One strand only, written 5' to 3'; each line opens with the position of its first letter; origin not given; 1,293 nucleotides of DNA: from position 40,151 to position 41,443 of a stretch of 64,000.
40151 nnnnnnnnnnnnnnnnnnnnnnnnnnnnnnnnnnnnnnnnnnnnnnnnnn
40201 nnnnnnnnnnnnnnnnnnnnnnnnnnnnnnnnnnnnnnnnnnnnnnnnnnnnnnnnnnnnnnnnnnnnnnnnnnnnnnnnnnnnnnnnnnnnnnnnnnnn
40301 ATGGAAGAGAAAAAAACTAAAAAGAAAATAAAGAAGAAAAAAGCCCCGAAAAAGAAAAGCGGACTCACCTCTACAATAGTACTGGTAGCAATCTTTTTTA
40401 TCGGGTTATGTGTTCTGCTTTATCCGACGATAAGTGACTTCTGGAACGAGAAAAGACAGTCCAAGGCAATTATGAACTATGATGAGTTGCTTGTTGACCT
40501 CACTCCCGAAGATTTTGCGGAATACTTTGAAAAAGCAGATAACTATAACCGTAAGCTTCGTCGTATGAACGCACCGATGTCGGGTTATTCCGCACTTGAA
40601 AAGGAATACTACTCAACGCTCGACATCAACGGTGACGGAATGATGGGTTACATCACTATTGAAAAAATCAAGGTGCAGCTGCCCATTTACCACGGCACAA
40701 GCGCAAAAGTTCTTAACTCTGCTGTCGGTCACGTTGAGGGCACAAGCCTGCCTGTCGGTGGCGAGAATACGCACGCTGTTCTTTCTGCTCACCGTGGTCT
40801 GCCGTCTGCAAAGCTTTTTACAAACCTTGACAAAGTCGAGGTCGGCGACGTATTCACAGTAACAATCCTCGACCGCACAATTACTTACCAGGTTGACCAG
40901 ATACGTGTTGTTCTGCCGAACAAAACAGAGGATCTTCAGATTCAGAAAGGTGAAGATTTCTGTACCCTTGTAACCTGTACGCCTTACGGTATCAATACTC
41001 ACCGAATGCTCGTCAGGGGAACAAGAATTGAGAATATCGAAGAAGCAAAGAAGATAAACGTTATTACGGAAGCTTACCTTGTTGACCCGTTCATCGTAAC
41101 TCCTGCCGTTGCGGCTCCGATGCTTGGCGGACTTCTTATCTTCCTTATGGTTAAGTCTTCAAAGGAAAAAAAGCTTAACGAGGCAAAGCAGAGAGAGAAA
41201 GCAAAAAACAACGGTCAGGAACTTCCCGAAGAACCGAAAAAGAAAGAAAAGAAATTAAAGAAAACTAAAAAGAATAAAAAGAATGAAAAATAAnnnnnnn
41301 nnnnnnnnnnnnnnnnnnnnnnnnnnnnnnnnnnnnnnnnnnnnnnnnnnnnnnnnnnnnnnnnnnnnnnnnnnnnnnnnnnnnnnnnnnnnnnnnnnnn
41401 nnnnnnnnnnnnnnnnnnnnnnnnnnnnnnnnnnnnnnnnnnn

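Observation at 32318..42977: Sortase-pilus operon packaged as an integrase-less, att-flanked island (CIME-like cargo)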

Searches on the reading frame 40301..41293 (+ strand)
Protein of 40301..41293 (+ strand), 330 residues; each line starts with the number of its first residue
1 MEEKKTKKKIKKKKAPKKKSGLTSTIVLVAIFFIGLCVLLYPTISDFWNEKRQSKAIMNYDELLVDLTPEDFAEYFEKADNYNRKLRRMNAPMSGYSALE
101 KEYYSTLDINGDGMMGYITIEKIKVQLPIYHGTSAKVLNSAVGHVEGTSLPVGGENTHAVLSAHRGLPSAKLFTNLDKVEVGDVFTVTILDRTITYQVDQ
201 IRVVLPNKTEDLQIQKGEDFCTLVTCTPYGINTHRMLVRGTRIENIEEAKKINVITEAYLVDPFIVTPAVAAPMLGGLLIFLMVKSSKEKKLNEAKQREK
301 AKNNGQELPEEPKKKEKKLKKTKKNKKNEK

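Call 7: search_protein_families(library=pfam, proteins=[window:40301-41293:+])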
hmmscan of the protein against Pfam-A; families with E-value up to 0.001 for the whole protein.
window:40301-41293:+ (330 aa): 1 family
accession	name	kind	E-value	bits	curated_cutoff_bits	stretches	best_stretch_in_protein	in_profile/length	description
PF04203.18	Sortase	-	3.4e-25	88.6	26.6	1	118-242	1-124/125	Sortase domain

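Call 62: search_protein_families(library=ncbifam, proteins=[window:40301-41293:+], max_evalue=0.001)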
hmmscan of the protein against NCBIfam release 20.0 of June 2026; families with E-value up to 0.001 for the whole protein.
window:40301-41293:+ (330 aa): 6 families
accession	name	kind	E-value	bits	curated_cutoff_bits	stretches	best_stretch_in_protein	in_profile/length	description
NF033745.1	class_C_sortase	subfamily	4e-83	278.5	160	1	29-242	2-220/220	class C sortase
TIGR01076.1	sortase_fam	subfamily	3.5e-49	166.1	39.35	1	116-248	1-133/136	sortase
NF058671.1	sortase_SrtD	exception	1.1e-22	80.7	140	1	82-229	44-171/187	class D sortase, LPxTATN-specific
NF033746.1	class_D_sortase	subfamily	5e-20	71.7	165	1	113-230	8-118/135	class D sortase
NF033747.1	class_E_sortase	subfamily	7.9e-15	55.3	160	1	108-241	64-204/211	class E sortase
TIGR03784.1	marine_sortase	equivalog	7.8e-10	38.7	158.25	1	118-232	54-162/174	class GN sortase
